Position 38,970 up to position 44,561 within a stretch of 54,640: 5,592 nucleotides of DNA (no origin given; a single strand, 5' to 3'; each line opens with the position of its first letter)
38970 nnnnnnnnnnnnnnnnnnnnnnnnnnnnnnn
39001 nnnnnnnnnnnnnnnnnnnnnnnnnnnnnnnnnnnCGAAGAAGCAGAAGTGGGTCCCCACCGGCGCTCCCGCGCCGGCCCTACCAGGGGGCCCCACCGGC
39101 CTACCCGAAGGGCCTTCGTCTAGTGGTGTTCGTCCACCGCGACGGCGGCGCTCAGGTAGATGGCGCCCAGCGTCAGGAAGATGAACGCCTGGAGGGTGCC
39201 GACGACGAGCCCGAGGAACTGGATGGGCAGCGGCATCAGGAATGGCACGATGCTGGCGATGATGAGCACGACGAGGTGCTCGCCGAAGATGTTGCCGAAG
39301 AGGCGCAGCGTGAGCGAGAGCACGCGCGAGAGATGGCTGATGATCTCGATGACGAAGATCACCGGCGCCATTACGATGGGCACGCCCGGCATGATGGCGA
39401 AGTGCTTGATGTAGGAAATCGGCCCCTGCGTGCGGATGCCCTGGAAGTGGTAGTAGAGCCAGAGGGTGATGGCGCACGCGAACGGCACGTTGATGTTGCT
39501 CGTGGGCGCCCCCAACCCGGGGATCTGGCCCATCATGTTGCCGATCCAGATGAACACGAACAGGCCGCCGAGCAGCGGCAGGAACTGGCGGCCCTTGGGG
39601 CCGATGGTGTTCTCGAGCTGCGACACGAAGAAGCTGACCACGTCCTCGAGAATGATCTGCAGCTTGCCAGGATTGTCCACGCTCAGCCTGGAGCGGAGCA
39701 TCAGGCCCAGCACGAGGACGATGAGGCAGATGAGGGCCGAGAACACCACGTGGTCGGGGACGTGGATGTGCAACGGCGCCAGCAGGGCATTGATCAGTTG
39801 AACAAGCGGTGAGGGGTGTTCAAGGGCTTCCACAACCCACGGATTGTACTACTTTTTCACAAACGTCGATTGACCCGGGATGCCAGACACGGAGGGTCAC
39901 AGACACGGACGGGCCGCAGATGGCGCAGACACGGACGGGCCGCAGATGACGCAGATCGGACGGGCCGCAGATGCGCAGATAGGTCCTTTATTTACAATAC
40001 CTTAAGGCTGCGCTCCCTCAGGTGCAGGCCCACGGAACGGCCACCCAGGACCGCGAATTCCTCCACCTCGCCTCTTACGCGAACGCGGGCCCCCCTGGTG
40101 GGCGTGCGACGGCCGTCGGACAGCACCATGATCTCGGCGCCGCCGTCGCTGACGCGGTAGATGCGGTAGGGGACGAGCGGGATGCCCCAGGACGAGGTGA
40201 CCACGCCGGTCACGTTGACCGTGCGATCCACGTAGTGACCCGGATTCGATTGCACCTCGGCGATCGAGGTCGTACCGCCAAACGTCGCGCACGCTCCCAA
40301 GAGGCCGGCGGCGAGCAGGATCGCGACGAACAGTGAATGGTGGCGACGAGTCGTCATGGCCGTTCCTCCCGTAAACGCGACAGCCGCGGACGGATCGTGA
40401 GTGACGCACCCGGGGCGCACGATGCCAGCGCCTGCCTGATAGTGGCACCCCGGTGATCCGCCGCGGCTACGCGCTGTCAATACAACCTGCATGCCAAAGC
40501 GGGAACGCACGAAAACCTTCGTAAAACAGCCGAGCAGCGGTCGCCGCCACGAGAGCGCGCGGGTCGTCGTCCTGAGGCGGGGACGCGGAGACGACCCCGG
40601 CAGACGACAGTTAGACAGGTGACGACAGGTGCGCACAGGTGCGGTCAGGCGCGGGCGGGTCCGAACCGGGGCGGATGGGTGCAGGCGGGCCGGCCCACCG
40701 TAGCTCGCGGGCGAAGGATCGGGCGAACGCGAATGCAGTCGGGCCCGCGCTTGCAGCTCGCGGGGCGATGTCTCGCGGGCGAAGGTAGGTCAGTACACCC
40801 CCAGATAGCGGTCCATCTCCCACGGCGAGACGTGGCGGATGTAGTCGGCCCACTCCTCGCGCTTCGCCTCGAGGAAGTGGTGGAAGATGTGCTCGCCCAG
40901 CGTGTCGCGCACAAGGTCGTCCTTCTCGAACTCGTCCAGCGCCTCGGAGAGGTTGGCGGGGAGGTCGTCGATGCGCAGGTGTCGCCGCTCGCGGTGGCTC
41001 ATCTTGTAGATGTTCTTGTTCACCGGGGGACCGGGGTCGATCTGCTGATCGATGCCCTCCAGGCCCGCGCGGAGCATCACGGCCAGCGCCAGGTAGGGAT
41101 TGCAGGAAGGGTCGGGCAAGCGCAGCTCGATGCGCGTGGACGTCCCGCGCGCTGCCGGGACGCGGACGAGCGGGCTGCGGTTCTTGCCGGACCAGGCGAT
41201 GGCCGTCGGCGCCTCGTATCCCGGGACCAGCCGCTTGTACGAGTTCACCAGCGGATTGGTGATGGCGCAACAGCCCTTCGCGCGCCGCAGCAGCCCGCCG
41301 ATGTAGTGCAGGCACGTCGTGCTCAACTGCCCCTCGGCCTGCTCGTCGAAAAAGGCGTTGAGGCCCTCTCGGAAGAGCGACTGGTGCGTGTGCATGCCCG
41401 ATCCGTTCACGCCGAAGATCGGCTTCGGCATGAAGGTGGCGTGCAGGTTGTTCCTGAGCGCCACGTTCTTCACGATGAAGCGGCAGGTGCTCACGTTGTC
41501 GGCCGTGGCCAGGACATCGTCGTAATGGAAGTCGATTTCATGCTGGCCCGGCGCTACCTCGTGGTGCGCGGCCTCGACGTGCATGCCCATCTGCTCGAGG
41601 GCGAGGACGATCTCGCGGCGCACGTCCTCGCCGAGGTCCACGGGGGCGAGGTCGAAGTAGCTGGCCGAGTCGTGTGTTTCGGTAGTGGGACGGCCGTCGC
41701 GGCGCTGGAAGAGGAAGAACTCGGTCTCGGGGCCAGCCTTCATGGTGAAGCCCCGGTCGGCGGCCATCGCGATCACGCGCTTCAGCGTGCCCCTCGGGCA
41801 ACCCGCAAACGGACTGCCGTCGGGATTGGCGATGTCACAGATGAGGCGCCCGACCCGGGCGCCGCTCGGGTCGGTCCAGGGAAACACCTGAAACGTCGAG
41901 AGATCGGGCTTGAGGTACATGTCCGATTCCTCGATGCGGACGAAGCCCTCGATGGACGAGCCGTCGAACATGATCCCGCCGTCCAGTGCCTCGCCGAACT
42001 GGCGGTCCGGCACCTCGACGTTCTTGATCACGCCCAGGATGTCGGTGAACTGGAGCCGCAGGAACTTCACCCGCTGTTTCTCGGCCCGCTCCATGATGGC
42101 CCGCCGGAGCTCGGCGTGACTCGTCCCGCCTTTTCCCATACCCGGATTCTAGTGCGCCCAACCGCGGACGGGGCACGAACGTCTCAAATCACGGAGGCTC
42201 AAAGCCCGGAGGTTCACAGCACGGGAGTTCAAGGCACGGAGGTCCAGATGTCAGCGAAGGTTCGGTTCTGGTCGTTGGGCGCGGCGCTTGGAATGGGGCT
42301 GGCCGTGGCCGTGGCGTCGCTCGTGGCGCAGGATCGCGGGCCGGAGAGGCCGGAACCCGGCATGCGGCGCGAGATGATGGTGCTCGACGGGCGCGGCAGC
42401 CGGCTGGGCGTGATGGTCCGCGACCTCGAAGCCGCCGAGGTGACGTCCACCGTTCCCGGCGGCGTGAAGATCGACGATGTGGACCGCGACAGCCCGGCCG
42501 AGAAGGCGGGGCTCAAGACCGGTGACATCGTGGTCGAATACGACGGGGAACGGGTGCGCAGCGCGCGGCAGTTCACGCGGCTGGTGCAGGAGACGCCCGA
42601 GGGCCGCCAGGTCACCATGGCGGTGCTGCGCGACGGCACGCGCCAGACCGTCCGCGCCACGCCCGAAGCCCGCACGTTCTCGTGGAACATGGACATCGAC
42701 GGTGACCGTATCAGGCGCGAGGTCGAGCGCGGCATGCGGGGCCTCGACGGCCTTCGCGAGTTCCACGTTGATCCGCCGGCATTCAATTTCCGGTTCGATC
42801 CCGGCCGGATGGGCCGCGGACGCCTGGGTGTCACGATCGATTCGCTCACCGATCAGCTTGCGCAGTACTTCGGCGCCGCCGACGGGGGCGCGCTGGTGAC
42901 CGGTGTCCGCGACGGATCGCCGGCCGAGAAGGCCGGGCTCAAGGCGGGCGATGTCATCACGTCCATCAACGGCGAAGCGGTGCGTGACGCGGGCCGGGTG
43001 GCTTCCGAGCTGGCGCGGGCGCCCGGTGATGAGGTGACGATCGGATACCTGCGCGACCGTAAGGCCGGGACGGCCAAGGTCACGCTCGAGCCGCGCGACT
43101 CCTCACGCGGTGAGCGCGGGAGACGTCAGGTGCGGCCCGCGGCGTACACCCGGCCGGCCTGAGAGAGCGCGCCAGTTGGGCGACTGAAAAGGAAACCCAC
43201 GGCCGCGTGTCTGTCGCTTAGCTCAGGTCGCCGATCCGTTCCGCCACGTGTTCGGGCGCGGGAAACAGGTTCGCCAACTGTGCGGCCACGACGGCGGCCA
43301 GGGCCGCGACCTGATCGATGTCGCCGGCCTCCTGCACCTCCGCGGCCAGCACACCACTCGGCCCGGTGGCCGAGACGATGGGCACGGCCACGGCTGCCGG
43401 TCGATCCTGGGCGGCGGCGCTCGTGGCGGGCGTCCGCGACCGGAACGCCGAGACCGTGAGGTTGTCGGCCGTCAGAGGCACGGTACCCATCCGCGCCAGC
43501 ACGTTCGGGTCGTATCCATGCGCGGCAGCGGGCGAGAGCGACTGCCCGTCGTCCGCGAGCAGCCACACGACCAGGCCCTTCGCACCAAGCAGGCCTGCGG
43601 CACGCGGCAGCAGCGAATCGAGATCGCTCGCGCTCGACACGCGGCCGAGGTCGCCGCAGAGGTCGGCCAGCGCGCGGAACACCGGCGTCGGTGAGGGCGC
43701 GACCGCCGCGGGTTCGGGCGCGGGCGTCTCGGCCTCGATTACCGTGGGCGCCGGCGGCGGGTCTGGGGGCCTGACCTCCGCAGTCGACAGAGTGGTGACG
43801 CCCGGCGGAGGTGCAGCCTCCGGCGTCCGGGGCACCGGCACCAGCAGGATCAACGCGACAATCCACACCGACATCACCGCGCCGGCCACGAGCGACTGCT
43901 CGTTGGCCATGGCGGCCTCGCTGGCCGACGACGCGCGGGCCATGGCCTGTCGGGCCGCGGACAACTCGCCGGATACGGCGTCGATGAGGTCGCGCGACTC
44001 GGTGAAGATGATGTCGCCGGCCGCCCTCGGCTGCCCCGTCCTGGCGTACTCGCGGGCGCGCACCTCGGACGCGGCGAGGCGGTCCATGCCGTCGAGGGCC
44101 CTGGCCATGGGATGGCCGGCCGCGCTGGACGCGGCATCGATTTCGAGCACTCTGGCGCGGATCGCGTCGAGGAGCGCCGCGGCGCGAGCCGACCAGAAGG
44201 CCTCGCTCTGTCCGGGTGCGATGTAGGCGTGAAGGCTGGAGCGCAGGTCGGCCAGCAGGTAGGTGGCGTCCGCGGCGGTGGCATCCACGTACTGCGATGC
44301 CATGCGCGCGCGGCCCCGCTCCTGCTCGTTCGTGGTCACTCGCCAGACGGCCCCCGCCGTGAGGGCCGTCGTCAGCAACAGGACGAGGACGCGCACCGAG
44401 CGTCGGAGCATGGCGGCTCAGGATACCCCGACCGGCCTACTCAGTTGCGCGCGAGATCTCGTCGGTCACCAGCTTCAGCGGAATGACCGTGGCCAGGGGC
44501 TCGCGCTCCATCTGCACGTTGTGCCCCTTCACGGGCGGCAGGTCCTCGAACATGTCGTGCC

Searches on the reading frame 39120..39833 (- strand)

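Call 59: search_protein_families(library=pfam, proteins=[window:39120-39833:-], max_evalue=0.00001)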
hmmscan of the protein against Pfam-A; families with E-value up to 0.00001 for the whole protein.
window:39120-39833:- (237 aa): 1 family
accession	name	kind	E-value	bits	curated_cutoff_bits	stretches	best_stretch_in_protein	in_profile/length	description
PF00119.25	ATP-synt_A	-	1.6e-51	175.7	33.9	1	30-228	2-217/217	ATP synthase A chain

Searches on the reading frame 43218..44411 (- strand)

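Call 59: search_protein_families(library=pfam, proteins=[window:43218-44411:-], max_evalue=0.00001)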
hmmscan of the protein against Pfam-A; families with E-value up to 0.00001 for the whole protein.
window:43218-44411:- (397 aa): 1 family
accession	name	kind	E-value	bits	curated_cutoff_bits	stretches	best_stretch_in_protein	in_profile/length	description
PF13492.12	GAF_3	-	1.8e-07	32.1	27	1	264-381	6-129/129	GAF domain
